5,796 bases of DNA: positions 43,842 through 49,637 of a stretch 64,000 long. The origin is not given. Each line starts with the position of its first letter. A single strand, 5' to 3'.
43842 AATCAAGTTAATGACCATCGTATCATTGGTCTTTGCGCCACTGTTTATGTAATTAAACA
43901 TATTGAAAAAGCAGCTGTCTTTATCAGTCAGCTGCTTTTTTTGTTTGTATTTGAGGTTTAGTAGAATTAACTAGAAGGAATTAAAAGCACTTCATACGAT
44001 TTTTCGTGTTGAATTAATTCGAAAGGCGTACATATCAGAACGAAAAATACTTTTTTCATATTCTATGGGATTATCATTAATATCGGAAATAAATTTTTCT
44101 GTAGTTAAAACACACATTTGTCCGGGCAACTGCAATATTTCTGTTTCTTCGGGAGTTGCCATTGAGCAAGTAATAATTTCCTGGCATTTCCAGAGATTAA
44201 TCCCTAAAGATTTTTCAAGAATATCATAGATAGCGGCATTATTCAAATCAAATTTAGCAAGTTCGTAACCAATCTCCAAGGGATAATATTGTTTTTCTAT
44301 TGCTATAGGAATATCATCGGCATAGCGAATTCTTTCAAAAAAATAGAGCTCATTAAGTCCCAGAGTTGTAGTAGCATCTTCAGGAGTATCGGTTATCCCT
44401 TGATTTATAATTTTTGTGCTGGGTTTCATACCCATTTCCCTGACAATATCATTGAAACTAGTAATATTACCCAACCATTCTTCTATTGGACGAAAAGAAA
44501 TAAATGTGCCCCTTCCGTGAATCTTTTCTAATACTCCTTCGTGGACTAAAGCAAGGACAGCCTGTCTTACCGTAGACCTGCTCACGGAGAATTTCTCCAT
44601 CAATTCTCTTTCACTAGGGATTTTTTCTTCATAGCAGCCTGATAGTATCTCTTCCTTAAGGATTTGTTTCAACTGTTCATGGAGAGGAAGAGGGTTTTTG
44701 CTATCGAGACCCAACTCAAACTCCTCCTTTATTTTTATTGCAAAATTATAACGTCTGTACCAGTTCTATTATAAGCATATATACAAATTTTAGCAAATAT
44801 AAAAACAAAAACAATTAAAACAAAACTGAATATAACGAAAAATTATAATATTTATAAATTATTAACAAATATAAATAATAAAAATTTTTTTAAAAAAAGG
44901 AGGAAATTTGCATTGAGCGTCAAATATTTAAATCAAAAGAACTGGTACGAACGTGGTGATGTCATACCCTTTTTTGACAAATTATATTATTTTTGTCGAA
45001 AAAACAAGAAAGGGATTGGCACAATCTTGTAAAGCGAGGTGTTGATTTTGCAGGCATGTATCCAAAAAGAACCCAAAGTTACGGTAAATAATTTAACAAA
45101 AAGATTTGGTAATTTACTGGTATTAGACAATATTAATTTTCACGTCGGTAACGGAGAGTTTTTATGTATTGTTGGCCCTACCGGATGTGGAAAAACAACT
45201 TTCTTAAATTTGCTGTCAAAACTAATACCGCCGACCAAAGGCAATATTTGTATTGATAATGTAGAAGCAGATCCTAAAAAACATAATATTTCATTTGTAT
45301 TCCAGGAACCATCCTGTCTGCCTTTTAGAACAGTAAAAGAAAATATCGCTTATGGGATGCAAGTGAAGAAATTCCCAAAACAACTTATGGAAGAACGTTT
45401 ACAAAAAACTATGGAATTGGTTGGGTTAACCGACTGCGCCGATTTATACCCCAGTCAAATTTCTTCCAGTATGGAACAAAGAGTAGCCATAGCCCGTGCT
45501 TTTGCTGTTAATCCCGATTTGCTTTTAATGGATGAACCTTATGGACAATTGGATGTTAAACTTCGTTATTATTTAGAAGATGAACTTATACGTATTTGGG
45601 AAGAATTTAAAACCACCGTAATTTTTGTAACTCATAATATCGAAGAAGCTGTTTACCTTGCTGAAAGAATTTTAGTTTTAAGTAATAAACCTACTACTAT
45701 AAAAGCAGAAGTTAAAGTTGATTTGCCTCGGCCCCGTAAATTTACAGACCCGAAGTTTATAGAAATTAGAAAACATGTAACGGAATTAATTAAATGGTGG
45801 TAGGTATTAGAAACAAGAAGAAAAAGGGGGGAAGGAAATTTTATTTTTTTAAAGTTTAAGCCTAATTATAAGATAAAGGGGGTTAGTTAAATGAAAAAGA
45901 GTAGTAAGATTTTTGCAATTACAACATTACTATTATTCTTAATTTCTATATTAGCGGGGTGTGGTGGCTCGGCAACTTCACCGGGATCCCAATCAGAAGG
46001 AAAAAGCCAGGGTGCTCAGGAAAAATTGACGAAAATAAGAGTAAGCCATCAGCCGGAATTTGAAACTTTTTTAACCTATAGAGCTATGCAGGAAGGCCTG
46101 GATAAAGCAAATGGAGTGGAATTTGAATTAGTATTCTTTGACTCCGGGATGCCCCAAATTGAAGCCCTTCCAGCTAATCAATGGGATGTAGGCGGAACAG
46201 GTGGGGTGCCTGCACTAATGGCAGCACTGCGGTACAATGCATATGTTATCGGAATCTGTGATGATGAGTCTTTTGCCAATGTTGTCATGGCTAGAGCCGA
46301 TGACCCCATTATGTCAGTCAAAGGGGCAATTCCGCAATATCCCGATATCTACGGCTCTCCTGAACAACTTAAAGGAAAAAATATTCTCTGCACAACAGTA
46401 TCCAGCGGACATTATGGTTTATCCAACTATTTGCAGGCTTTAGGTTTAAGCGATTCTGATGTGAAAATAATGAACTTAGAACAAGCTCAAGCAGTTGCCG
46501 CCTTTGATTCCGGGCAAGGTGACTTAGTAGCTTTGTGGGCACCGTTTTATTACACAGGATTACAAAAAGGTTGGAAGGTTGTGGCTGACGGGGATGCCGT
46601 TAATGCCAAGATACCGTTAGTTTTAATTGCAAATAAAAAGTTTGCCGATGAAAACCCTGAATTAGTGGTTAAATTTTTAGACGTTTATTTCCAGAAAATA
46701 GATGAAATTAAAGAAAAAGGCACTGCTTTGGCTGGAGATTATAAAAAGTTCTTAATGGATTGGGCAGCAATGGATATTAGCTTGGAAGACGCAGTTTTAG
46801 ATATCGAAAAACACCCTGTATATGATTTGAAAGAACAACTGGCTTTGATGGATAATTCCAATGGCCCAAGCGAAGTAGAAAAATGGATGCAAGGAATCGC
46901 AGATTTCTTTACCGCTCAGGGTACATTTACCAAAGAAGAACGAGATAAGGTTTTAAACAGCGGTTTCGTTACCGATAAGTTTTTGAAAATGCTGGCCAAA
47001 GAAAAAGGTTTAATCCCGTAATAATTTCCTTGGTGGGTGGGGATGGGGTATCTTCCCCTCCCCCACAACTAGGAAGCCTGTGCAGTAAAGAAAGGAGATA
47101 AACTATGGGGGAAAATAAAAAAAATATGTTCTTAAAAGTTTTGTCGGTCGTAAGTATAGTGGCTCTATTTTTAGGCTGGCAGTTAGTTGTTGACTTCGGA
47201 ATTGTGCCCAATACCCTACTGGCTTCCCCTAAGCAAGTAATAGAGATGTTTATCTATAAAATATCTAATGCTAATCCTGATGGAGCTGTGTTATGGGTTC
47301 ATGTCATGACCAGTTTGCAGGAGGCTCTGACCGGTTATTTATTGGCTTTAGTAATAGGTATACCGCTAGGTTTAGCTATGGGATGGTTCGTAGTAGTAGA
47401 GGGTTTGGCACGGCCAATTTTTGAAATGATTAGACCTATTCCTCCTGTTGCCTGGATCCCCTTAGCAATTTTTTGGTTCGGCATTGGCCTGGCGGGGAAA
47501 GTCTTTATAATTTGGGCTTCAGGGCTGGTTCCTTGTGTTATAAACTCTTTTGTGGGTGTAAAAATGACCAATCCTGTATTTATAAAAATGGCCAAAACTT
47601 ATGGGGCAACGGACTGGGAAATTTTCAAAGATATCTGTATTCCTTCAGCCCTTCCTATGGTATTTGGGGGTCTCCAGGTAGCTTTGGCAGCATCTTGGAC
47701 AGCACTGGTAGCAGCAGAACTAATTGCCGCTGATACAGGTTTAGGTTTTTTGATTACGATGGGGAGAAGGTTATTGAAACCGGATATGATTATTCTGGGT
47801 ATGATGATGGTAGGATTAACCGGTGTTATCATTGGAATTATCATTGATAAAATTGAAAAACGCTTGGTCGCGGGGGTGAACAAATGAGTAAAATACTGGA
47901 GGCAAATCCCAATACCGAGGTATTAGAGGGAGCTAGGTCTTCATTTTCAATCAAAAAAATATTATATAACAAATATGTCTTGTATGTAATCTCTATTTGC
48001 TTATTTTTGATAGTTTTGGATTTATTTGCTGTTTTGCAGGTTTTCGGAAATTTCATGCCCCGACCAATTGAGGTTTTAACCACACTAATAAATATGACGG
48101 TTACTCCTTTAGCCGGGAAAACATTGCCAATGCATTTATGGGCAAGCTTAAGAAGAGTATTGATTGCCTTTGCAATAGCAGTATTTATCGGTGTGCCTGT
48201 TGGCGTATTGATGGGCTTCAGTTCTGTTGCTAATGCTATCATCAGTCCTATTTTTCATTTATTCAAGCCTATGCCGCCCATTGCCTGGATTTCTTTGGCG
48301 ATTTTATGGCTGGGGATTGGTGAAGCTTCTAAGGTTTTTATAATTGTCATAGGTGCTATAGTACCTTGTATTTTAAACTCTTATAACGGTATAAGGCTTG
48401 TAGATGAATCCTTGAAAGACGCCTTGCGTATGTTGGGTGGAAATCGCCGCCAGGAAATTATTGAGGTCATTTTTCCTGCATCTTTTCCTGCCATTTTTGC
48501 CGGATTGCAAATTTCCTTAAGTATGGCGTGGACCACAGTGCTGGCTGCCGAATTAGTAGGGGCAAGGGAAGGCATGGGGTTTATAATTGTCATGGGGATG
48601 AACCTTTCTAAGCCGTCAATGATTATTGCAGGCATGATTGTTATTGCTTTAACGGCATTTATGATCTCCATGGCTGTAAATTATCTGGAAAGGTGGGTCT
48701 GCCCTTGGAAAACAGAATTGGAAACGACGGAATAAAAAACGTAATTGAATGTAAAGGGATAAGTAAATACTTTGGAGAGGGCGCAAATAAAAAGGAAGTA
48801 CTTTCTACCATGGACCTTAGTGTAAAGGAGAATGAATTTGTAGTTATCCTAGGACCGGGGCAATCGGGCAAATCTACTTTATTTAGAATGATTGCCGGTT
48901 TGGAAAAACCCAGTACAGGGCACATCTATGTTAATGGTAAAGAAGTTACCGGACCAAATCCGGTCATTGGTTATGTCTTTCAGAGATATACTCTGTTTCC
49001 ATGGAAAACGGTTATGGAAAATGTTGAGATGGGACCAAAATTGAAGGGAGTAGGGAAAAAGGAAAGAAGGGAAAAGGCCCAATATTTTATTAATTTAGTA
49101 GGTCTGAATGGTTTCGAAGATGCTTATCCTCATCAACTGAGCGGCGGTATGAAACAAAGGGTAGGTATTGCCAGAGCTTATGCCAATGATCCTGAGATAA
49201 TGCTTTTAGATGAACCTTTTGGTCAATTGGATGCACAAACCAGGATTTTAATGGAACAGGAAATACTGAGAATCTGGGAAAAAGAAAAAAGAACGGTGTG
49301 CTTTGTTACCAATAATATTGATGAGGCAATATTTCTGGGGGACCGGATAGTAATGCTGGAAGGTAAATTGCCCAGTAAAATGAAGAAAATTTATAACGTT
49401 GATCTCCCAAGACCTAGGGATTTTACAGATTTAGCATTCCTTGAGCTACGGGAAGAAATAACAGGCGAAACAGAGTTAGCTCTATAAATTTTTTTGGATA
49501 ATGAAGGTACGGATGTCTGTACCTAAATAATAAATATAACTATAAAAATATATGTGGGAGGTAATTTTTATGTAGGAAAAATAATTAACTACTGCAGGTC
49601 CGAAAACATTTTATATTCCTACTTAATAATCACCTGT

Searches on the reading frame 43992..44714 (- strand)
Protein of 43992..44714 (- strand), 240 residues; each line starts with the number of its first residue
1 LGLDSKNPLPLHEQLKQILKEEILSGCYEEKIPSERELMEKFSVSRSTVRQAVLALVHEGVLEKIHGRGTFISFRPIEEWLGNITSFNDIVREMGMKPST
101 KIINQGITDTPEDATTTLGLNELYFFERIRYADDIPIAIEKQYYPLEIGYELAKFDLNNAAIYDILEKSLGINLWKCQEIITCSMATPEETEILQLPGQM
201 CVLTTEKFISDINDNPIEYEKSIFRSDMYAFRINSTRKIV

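Call 44: search_protein_families(library=pfam, proteins=[window:43992-44714:-], max_evalue=0.00001)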
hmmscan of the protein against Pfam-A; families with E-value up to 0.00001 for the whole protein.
window:43992-44714:- (240 aa): 2 families
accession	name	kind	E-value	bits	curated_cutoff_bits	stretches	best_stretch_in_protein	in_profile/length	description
PF07702.18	UTRA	-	3.9e-29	101.7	23.8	1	93-229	1-140/141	UTRA domain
PF00392.27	GntR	-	1.3e-16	60.4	27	1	12-72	2-64/64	Bacterial regulatory proteins, gntR family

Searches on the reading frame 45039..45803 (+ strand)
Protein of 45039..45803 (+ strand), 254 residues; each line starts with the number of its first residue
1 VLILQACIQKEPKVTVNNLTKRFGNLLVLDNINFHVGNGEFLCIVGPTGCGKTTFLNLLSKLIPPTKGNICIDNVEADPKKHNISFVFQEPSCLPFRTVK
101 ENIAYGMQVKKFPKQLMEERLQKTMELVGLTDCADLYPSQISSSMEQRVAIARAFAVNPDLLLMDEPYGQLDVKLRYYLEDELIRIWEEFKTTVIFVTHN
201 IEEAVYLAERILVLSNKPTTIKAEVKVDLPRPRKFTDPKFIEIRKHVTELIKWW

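Call 44: search_protein_families(library=pfam, proteins=[window:45039-45803:+], max_evalue=0.00001)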
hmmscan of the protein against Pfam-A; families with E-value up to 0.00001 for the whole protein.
window:45039-45803:+ (254 aa): 1 family
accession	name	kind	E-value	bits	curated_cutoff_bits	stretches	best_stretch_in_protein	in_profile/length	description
PF00005.33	ABC_tran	-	2.3e-30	106.4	25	1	29-168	1-136/137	ABC transporter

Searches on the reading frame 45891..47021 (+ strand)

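Call 44: search_protein_families(library=pfam, proteins=[window:45891-47021:+], max_evalue=0.00001)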
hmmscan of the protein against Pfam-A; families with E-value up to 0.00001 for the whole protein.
window:45891-47021:+ (376 aa): 3 families
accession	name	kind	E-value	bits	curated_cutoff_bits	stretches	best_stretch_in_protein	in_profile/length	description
PF12974.12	Phosphonate-bd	-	1.1e-08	35.2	27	1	62-220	15-167/242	ABC transporter, phosphonate, periplasmic substrate-binding protein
PF09084.16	NMT1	-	1.9e-08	34.9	20.5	1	156-266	87-202/216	NMT1/THI5 like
PF04069.17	OpuAC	-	3.3e-07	30.6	21.2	1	146-271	101-231/257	Substrate binding domain of ABC-type glycine betaine transport system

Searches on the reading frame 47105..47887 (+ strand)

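Call 44: search_protein_families(library=pfam, proteins=[window:47105-47887:+], max_evalue=0.00001)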
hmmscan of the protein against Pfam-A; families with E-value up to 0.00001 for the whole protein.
window:47105-47887:+ (260 aa): 1 family
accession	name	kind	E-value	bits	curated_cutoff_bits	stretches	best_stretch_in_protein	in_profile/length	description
PF00528.27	BPD_transp_1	-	4.2e-19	69.4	26.4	1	85-256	1-180/184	Binding-protein-dependent transport system inner membrane component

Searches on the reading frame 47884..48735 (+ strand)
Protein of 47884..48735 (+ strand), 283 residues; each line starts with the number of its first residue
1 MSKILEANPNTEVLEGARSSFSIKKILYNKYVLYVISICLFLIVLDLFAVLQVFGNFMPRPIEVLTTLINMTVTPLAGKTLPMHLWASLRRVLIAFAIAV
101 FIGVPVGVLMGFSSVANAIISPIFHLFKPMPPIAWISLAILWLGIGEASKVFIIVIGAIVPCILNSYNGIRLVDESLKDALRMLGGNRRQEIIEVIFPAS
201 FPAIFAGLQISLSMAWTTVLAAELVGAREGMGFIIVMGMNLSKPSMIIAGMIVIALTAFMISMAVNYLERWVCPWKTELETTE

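Call 44: search_protein_families(library=pfam, proteins=[window:47884-48735:+], max_evalue=0.00001)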
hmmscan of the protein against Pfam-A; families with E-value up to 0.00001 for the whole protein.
window:47884-48735:+ (283 aa): 1 family
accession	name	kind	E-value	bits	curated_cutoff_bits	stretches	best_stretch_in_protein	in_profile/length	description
PF00528.27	BPD_transp_1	-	1.9e-22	80.3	26.4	1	103-273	1-179/184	Binding-protein-dependent transport system inner membrane component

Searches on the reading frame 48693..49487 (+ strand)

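Call 44: search_protein_families(library=pfam, proteins=[window:48693-49487:+], max_evalue=0.00001)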
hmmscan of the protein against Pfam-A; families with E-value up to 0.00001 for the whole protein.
window:48693-49487:+ (264 aa): 1 family
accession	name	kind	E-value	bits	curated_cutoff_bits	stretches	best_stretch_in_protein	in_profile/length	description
PF00005.33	ABC_tran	-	2e-32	113.1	25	1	38-176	2-136/137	ABC transporter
